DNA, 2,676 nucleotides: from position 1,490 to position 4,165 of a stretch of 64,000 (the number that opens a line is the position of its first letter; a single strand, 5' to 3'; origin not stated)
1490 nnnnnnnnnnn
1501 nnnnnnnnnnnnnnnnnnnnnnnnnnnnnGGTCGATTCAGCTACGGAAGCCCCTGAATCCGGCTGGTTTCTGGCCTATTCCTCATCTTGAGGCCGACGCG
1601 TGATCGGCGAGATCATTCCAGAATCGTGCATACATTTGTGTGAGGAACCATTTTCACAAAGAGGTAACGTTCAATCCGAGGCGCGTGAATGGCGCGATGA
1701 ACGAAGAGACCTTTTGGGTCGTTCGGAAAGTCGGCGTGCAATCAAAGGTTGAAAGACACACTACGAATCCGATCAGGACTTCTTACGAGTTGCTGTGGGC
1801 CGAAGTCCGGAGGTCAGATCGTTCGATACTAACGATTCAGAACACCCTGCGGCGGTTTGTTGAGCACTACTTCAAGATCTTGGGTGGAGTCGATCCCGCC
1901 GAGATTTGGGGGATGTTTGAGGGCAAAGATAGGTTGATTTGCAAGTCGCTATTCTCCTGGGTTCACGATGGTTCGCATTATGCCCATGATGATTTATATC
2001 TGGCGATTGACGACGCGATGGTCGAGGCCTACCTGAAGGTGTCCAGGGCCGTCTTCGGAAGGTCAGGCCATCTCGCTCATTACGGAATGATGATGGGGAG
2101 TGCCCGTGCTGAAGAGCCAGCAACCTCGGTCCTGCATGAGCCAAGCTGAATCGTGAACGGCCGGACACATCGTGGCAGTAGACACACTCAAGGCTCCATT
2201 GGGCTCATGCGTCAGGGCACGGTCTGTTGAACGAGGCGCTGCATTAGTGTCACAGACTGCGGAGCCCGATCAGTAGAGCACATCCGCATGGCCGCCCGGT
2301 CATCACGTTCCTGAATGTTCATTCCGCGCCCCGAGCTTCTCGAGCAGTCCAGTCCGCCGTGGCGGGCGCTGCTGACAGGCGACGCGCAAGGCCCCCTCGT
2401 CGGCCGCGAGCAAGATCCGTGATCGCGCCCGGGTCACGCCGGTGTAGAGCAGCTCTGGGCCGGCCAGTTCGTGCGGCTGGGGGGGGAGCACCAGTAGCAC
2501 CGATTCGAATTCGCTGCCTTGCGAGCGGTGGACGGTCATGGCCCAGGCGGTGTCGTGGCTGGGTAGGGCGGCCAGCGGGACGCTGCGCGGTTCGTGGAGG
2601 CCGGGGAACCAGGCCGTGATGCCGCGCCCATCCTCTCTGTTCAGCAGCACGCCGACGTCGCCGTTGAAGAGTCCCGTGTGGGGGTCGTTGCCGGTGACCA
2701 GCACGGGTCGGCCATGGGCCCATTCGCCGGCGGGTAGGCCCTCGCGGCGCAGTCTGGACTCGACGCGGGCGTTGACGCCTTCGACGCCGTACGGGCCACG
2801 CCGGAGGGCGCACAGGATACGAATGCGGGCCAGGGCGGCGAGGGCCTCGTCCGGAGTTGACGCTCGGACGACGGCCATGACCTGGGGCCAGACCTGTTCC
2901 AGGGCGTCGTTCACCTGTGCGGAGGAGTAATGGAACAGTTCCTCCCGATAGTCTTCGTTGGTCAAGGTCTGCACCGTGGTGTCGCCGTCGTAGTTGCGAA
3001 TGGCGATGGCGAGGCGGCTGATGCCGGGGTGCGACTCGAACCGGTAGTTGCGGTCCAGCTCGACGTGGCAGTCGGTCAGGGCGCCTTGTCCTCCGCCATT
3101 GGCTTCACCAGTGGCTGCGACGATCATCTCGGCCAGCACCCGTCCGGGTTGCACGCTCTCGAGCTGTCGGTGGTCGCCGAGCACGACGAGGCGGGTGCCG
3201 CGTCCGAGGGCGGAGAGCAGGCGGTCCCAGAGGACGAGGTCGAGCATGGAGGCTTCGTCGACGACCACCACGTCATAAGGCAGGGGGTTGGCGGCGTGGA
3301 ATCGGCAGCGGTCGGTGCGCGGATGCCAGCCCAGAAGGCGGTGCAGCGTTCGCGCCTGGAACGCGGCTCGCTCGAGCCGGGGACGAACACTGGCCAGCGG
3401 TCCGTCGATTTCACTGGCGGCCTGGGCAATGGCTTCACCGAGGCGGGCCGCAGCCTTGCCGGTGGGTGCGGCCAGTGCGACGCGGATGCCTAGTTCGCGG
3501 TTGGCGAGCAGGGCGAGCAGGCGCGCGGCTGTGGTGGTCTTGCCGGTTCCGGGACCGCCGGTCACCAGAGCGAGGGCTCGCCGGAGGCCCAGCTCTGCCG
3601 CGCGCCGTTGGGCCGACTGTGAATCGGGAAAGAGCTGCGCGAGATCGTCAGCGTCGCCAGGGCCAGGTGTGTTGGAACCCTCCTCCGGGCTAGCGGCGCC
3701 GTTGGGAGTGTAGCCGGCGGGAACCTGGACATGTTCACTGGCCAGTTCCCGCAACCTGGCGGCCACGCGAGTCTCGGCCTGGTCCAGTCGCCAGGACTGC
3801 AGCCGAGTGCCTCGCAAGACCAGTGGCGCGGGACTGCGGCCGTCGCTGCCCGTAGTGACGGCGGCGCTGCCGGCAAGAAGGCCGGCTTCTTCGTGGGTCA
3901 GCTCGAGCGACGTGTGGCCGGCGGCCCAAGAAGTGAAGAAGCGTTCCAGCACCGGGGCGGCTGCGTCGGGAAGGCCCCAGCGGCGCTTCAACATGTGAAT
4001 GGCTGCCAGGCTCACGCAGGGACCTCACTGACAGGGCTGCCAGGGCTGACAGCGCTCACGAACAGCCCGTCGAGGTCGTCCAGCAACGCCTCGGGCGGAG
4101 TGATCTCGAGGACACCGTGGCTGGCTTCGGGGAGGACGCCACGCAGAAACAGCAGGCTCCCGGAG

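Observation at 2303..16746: Six-gene operon joining a Shango-type defence trio to recC-recB-recD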

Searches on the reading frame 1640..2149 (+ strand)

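Call 75: search_protein_families(library=padloc, proteins=[window:1640-2149:+], max_evalue=0.00001)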
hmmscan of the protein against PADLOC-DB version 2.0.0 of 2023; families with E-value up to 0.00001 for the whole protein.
window:1640-2149:+ (169 aa): 2 families
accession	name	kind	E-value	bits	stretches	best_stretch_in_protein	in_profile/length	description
PDLC04890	PDC-S06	-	1.9e-60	203.3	1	4-157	575-727/732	-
PDLC04886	PDC-S06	-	6.4e-14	49.7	1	5-154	575-724/727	-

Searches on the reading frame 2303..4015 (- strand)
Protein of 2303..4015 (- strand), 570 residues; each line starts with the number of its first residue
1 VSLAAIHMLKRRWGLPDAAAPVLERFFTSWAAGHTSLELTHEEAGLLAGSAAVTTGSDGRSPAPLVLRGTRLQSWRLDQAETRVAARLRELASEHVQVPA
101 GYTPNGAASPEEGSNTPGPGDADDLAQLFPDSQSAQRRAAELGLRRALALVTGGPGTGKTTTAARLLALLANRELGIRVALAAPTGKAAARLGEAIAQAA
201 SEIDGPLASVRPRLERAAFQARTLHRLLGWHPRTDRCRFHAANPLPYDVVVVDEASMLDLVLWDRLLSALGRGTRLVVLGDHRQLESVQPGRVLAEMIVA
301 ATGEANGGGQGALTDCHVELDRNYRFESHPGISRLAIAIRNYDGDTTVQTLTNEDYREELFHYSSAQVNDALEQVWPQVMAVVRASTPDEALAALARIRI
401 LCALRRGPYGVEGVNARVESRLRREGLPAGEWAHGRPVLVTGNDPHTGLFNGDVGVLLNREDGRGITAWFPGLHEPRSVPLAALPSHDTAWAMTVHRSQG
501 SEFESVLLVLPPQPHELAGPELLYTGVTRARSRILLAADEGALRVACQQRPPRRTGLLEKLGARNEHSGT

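Call 3: search_protein_families(library=pfam, proteins=[window:2303-4015:-])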
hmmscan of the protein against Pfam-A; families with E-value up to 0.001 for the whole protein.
window:2303-4015:- (570 aa): 11 families
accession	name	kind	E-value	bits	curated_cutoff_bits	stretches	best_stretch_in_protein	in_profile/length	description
PF13245.12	AAA_19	-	3.8e-31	108.5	25.1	1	136-288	1-132/134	AAA domain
PF13604.12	AAA_30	-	3.3e-30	105.7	27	1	134-354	4-183/191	AAA domain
PF13538.12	UvrD_C_2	-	1.6e-11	44.4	27.4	1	490-535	2-50/52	UvrD-like helicase C-terminal domain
PF01443.25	Viral_helicase1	-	1.9e-11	44.7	21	1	487-536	178-226/228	Viral superfamily 1 RNA helicase core domain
PF13086.12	AAA_11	-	2.7e-10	40.9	27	1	134-198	4-74/257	AAA domain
PF05127.21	NAT10_TcmA_helicase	-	3.7e-07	30.6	22.7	1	151-269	2-112/176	RNA cytidine acetyltransferase NAT10/TcmA, helicase domain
PF13401.12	AAA_22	-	2.1e-06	28.5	27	1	146-281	5-123/130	AAA domain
PF09848.15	SLFN-g3_helicase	-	2.1e-05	24.4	24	1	147-256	2-89/354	Schlafen group 3, DNA/RNA helicase domain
PF02562.22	PhoH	-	4.1e-05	23.6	27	1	135-288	8-161/205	PhoH-like protein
PF00580.27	UvrD-helicase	-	0.00015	22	23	1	135-209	4-68/271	UvrD/REP helicase N-terminal domain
PF18335.7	SH3_13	-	0.00024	21.3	41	1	431-459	25-53/65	ATP-dependent RecD-like DNA helicase SH3 domain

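Call 4: search_protein_families(library=padloc, proteins=[window:2303-4015:-])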
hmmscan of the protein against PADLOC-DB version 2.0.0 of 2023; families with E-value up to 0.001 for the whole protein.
window:2303-4015:- (570 aa): 19 families
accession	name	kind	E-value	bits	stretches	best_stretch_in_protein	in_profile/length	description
PDLC01734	typeIV_RecD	-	2.4e-40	136.5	1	135-547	343-725/763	RecD_0_IVD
PDLC05064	PDC-S68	-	8.3e-39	131.1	1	145-537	699-1097/1273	-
PDLC05065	PDC-S68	-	7.3e-35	118.1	2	145-335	619-790/1221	-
PDLC05066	PDC-S68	-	6.7e-34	115.1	2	135-300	582-733/1202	-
PDLC01148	RecD_like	-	5.1e-20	69.3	2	148-325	330-472/719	RecD/Tra ATPase fused to N-terminal HHH domain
PDLC05035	PDC-S53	-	4.6e-13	46.1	1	489-534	817-862/900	-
PDLC04476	PDC-M16A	-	5.1e-13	46.3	1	150-257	29-127/691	-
PDLC03920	MkoA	-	7.9e-10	35.7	1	128-202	616-687/1112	-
PDLC04475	PDC-M16A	-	1.8e-08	31.3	0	150-204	35-87/721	-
PDLC04472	PDC-M16A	-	4.5e-07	26.6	0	491-536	650-697/930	-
PDLC00104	GajB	-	1.2e-06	25.5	0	148-163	17-32/574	UrvD helicase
PDLC04140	mad8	-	3.3e-06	24.9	1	147-194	28-76/314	mads_8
PDLC05009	PDC-S37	-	4.4e-06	22.8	1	243-285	934-973/1550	-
PDLC01087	C3a187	-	1.1e-05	22.5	1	491-540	499-545/559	NERD+UvrD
PDLC00107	GajB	-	1.4e-05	22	1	247-380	216-337/587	UrvD helicase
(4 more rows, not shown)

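Call 5: search_protein_families(library=ncbifam, proteins=[window:2303-4015:-])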
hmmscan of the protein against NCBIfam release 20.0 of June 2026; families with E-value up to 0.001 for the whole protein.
window:2303-4015:- (570 aa): 8 families
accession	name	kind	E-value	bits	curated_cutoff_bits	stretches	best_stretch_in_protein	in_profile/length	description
TIGR01447.1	recD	equivalog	3.5e-123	412.3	310.15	1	41-561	79-597/597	exodeoxyribonuclease V subunit alpha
NF008127.0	PRK10875.1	equivalog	1.9e-110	370.2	671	1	52-564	93-617/619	exodeoxyribonuclease V subunit alpha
TIGR01448.2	helicase_RecD2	equivalog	1.4e-73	248.3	500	2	216-560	378-711/713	SF1B family DNA helicase RecD2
TIGR02768.1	TraA_Ti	equivalog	5.1e-13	48.2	590.45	1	146-294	375-495/751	Ti-type conjugative transfer relaxase TraA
NF040671.1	PLuB_AAA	exception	2.4e-08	31.9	999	0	243-288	959-1001/1256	PLuB system helicase-like protein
TIGR00376.1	TIGR00376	hypoth_equivalog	2.4e-07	29.6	348.9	1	121-199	148-225/639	IGHMBP2 family helicase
NF058533.1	antiphage_ProA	equivalog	2.6e-05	21.8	1500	1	239-285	1296-1339/1903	anti-phage protein ProA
NF010464.0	PRK13889.1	subfamily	0.00012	20.1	1015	1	248-501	435-668/992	conjugal transfer relaxase TraA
